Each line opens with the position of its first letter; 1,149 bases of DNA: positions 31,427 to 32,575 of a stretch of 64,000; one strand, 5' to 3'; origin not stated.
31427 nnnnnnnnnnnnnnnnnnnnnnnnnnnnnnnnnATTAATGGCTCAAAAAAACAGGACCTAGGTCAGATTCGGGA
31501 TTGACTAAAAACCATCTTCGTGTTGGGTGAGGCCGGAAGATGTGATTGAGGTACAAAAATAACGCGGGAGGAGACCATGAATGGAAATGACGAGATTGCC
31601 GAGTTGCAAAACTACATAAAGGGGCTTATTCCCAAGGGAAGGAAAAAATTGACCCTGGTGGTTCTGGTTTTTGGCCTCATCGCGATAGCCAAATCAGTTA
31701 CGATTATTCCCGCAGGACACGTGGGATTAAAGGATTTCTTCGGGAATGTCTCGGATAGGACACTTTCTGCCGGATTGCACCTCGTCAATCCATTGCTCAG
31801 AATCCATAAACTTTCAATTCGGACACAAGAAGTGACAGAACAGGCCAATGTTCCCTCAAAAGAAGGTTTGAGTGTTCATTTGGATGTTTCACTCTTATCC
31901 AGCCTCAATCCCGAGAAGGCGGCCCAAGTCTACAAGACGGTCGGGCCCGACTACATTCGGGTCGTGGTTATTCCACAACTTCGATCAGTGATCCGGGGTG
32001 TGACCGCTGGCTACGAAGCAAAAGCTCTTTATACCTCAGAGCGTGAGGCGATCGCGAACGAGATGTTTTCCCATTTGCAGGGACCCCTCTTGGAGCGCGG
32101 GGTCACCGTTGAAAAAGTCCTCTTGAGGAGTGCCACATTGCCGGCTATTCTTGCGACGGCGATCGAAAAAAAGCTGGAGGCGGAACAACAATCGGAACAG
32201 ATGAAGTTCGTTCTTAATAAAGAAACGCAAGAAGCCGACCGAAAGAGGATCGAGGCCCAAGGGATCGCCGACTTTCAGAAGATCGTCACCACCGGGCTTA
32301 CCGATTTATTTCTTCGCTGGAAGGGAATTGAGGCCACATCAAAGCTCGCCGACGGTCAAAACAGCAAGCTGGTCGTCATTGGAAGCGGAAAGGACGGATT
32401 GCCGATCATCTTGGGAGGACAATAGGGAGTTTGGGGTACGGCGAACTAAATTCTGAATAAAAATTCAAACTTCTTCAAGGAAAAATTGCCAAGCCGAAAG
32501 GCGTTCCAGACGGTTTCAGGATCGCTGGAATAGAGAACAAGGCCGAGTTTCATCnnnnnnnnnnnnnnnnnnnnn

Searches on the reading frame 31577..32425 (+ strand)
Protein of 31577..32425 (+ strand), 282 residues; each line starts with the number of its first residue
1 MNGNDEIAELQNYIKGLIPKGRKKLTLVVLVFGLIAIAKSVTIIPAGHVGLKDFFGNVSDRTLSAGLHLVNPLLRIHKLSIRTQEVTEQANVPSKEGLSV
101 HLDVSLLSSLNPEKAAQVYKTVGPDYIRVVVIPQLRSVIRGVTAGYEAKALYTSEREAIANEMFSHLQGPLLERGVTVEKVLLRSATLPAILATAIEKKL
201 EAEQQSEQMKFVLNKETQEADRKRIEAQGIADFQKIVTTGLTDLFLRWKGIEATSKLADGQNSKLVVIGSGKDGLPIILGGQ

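Call 80: search_protein_families(library=pfam, proteins=[window:31577-32425:+], max_evalue=0.0001)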
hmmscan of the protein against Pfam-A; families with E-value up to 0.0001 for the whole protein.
window:31577-32425:+ (282 aa): 1 family
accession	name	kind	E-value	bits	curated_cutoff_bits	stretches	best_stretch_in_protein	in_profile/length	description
PF01145.31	Band_7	-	1.5e-27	97.2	23.6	1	43-212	2-171/176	SPFH domain / Band 7 family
